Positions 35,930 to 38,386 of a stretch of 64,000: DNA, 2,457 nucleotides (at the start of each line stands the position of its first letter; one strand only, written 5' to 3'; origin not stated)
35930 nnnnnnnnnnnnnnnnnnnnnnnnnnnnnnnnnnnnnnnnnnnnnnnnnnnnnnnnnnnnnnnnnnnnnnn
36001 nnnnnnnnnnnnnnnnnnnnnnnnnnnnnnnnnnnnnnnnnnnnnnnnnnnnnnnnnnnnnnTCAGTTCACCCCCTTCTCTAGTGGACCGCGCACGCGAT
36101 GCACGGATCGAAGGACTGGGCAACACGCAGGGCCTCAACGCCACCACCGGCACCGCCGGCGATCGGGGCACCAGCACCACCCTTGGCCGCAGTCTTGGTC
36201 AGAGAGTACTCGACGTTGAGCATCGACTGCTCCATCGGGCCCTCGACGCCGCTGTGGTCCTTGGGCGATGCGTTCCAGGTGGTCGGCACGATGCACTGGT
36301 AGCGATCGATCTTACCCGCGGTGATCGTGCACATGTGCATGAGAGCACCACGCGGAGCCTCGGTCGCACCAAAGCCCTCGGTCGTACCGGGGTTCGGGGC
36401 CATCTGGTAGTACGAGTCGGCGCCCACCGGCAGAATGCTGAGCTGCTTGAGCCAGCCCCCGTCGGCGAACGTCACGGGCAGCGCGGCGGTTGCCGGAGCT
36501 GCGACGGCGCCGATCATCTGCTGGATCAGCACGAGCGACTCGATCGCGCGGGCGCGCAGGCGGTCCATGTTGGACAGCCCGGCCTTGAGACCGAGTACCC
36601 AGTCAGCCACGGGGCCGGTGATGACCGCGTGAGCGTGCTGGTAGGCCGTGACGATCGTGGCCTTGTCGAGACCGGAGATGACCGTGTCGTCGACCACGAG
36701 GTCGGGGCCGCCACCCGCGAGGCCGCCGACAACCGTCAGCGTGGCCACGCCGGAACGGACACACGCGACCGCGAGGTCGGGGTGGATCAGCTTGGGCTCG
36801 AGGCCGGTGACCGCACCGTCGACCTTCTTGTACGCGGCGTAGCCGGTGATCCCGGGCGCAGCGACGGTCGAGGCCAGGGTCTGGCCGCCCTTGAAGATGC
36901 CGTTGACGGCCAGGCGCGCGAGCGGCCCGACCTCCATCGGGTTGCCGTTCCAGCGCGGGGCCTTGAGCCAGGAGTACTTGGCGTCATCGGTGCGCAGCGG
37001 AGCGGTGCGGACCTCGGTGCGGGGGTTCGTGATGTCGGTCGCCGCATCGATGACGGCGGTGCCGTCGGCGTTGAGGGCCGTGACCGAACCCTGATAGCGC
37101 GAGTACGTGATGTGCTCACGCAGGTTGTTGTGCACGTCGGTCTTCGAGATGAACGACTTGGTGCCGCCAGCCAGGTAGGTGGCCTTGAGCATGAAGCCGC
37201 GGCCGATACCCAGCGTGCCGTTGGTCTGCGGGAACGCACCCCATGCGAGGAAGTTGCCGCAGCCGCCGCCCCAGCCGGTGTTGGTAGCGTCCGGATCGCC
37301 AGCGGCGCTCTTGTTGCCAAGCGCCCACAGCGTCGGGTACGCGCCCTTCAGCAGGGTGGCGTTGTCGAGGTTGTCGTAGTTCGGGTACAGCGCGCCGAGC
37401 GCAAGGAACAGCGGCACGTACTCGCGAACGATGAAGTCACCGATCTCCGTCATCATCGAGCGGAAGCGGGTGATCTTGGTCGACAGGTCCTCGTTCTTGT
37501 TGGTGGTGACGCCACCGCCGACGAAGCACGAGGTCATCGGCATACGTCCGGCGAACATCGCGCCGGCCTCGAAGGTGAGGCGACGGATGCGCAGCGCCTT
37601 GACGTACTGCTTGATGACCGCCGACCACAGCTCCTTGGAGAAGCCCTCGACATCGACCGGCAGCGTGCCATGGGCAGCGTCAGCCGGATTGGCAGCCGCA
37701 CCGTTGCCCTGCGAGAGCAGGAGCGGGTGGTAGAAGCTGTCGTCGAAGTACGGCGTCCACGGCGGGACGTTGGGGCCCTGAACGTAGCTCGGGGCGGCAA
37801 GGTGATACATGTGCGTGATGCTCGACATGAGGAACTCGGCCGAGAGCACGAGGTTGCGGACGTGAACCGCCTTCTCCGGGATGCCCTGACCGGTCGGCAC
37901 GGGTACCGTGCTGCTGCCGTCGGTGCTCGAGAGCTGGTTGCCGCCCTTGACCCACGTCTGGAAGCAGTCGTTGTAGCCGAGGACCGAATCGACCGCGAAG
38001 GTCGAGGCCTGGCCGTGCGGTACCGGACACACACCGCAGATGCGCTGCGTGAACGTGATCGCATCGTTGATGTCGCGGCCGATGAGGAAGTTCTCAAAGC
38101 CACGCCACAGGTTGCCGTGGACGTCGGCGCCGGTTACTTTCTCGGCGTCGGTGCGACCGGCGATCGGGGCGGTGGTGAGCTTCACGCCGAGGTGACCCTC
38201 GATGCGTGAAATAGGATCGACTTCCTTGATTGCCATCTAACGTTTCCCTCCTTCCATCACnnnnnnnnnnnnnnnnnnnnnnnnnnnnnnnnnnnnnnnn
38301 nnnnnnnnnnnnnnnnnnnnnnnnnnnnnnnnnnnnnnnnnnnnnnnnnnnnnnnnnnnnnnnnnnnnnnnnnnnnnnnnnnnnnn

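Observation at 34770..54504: Twin dehydrogenase / OmcS-like cytochrome modules: candidate enzyme-coupled nanowire system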

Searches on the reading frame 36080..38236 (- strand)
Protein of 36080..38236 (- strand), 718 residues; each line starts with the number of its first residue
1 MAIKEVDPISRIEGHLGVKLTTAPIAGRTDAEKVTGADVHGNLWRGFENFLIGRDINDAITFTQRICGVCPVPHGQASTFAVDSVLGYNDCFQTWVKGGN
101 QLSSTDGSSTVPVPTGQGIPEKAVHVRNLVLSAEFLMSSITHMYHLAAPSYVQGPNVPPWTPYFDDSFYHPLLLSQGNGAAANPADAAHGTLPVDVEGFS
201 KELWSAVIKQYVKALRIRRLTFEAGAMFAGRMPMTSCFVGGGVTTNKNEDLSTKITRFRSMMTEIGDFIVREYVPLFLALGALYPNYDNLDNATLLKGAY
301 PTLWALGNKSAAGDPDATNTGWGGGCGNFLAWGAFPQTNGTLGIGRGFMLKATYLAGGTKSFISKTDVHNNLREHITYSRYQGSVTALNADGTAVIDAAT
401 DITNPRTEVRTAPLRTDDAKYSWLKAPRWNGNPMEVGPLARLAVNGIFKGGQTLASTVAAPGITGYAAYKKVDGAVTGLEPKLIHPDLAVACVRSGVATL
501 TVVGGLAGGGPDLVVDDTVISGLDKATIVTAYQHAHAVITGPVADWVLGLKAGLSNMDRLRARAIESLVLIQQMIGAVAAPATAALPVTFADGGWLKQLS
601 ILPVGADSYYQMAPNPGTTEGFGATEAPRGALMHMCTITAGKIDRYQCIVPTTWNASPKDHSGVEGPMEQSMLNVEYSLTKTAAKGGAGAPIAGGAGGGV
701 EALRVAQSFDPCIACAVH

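Call 4: search_protein_families(library=pfam, proteins=[window:36080-38236:-], max_evalue=0.01)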
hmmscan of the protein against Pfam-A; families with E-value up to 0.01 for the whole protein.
window:36080-38236:- (718 aa): 1 family
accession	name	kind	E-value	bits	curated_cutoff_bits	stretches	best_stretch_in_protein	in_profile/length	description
PF00374.24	NiFeSe_Hases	-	6.4e-79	266.7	25.8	5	536-718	332-508/508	Nickel-dependent hydrogenase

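Call 5: search_protein_families(library=ncbifam, proteins=[window:36080-38236:-], max_evalue=0.01)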
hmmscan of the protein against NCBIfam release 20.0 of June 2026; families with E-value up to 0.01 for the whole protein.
window:36080-38236:- (718 aa): 8 families
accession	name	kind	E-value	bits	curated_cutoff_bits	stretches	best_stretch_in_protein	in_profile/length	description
NF033181.1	NiFeSe_hydrog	equivalog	1.4e-90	304.6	600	4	572-718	369-495/507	nickel-dependent hydrogenase large subunit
NF045518.1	H2_NiFeSe_large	exception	3.8e-79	266.7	780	4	118-288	82-221/485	NiFeSe hydrogenase large subunit HysA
NF007550.0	PRK10170.1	equivalog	1.3e-43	149.3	1101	3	610-718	490-582/597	Ni/Fe-hydrogenase large subunit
NF007778.0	PRK10467.1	equivalog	1.3e-40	139.3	969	3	616-718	466-552/567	hydrogenase 2 large subunit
TIGR03295.1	frhA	equivalog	4.6e-22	78.5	392.5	2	620-666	328-373/412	coenzyme F420 hydrogenase subunit alpha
NF041785.2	VhuA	equivalog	2.6e-17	62.5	800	2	5-86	5-80/418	F420-non-reducing hydrogenase Vhu subunit A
NF040828.1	sulfhyd_ShyA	equivalog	7.4e-13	48.2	700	1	615-657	326-369/415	NAD(P)-dependent hydrogenase/sulfhydrogenase 2 subunit alpha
NF040832.1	sulfhyd_HydA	equivalog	1e-07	31.4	880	0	6-89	7-84/426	NADPH-dependent hydrogenase/sulfhydrogenase 1 subunit alpha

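Call 36: search_solved_structures(query=window:36080-38236:-, max_evalue=1e-20)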
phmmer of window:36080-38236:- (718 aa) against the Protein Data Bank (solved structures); distinct sequences matched with E-value up to 1e-20: 53.
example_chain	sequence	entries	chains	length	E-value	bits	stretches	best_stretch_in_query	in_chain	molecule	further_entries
5jsu_B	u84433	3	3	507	2.6e-55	191.1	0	581-718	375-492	Periplasmic [NiFeSe] hydrogenase, large subunit, selenocysteine-containing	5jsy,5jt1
6z8o_B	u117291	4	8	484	7.3e-55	189.6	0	6-87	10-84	Periplasmic [NiFeSe] hydrogenase, large subunit, selenocysteine-containing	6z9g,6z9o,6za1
6ru9_B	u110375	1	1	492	7.6e-55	189.6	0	6-87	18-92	Periplasmic [NiFeSe] hydrogenase, large subunit, selenocysteine-containing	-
6z8m_B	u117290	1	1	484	8.5e-55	189.4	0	6-87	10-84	Periplasmic [NiFeSe] hydrogenase, large subunit, selenocysteine-containing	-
6ruc_B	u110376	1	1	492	9.7e-55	189.2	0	6-87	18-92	Periplasmic [NiFeSe] hydrogenase, large subunit, selenocysteine-containing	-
6rtp_B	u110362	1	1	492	9.7e-55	189.2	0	6-87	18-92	Periplasmic [NiFeSe] hydrogenase, large subunit, selenocysteine-containing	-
3ze6_B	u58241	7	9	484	1e-54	189.2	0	6-87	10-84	PERIPLASMIC [NIFESE] HYDROGENASE, LARGE SUBUNIT, SELENOCYS SELENOCYSTEINE-CONTAINING | PERIPLASMIC [NIFESE] HYDROGENASE, LARGE SUBUNIT, SELENOCYSTEINE-CONTAININ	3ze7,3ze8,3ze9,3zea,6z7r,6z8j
2wpn_B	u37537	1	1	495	1.2e-54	189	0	6-87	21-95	PERIPLASMIC [NIFESE] HYDROGENASE, LARGE SUBUNIT, SELENOCYSTEINE-CONTAINING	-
5jsh_B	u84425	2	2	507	1.5e-54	188.7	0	6-87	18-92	Periplasmic [NiFeSe] hydrogenase, large subunit, selenocysteine-containing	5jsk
4kl8_L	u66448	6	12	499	3.2e-54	187.5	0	126-286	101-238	Nickel-dependent hydrogenase large subunit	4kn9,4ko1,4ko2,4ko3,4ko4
1cc1_L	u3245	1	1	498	3.4e-54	187.5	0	126-286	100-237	HYDROGENASE (LARGE SUBUNIT)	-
3myr_B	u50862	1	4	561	3.9e-43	150.9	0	538-718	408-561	Nickel-dependent hydrogenase large subunit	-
3uqy_L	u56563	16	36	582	2.1e-41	145.2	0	609-718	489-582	Hydrogenase-1 large chain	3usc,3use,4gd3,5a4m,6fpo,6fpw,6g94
5a4f_L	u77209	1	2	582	2.3e-41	145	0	609-718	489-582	Hydrogenase-1 large chain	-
2frv_L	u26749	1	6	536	4e-41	144.2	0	575-718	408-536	PERIPLASMIC HYDROGENASE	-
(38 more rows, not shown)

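Call 72: find_related_loci(query=window:36080-38236:-, collection=genome_contigs, flank=5000)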
Query window:36080-38236:- (718 aa) in genome_contigs; peptide patterns used: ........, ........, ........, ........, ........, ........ (x = any residue, [..] = any of these).
48 stretches matched a pattern; 5 encode a relative of the query (tblastn E <= 1e-3); 5 distinct loci.
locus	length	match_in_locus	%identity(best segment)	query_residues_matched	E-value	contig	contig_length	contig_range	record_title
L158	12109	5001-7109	63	4-718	0e+0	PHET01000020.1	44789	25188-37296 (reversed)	MAG: Actinobacteria bacterium HGW-Actinobacteria-7 Ig3397_v2_scaffold_601, whole genome shotgun sequence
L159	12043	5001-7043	61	4-718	0e+0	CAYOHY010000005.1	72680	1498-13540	MAG TPA_asm: uncultured Eubacteriales bacterium isolate binchicken_co152_248 genome assembly, contig: NODE_405_length_72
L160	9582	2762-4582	27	6-718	2e-35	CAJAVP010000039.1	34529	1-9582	MAG: uncultured Methylococcaceae bacterium isolate Loc080925-6m_bin-0234 genome assembly, contig: bin-0234:039/133, whol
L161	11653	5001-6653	26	6-718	2e-32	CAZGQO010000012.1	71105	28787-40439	MAG TPA_asm: uncultured Ignavibacteriaceae bacterium isolate binchicken_co30_104 genome assembly, contig: NODE_424_lengt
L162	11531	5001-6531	38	1-718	4e-20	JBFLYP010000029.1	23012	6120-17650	MAG: Bacillota bacterium isolate MAG088 MAG088_29, whole genome shotgun sequence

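Call 76: find_related_loci(query=A3, collection=genome_contigs, flank=4000)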
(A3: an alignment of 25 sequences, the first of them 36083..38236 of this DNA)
Query A3 (718 aa) in genome_contigs; peptide patterns used: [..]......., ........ (x = any residue, [..] = any of these).
599 stretches matched a pattern (row limit reached: there are more); 578 encode a relative of the query (tblastn E <= 1e-3); the best 80 are kept; 80 distinct loci.
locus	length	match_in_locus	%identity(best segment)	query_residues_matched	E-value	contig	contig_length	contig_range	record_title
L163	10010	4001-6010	54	5-718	0e+0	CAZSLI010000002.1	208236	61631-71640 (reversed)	MAG TPA_asm: uncultured Eubacteriales bacterium isolate binchicken_co152_201 genome assembly, contig: NODE_53_length_208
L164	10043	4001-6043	61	4-718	0e+0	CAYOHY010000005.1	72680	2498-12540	MAG TPA_asm: uncultured Eubacteriales bacterium isolate binchicken_co152_248 genome assembly, contig: NODE_405_length_72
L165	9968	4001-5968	47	3-718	0e+0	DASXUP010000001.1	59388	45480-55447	MAG TPA_asm: Coriobacteriia bacterium isolate SMAG_U4721 k141_20970, whole genome shotgun sequence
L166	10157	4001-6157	48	1-718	0e+0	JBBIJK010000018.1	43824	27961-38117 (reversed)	MAG: Actinomycetota bacterium isolate BR2F70218_bin_160 NODE_407_length_43824_cov_12.520620, whole genome shotgun sequen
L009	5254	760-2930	48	5-718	6e-167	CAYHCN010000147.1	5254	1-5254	MAG TPA_asm: uncultured Eubacteriales bacterium isolate ERP119294_co4_461 genome assembly, contig: NODE_20831_length_525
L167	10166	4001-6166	43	5-718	5e-154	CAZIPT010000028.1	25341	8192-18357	MAG TPA_asm: uncultured Eubacteriales bacterium isolate SRP302447_co1_108 genome assembly, contig: NODE_5256_length_2534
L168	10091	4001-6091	44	5-718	1e-105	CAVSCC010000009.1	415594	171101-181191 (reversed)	MAG: uncultured Coriobacteriia bacterium isolate MFD02979.bin.2.170 genome assembly, contig: contig_49275, whole genome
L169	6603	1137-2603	31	3-718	2e-61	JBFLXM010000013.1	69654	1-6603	MAG: Thermodesulfobacteriota bacterium isolate MAG058 MAG058_13, whole genome shotgun sequence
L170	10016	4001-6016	37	3-718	2e-83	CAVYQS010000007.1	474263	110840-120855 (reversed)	MAG: uncultured Actinomycetes bacterium isolate MFD04716.bin.1.58 genome assembly, contig: contig_33400, whole genome sh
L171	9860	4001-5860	35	1-718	2e-58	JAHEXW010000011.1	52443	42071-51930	MAG: Actinomycetes bacterium isolate nzgw113 NODE_820_length_52444_cov_5.364390, whole genome shotgun sequence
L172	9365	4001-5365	31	6-718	1e-57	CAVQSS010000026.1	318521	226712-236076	MAG: uncultured delta proteobacterium isolate MFD00032.bin.2.149 genome assembly, contig: contig_7314, whole genome shot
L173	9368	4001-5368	32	6-718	3e-55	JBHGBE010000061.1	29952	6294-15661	MAG: Phycisphaerae bacterium isolate SBS.BIN.4 SBSBIN4_contig_61, whole genome shotgun sequence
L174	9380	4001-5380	31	3-718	1e-53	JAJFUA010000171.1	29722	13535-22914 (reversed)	MAG: Desulfobacteraceae bacterium isolate bin.361 k141_2416893, whole genome shotgun sequence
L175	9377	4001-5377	31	3-718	2e-53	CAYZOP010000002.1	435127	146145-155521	MAG TPA_asm: uncultured Desulfobacterales bacterium isolate binchicken_co107_254 genome assembly, contig: NODE_16_length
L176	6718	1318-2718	32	6-718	2e-53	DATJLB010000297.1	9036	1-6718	MAG TPA_asm: Geobacteraceae bacterium isolate SMAG_U15608 k141_2976238, whole genome shotgun sequence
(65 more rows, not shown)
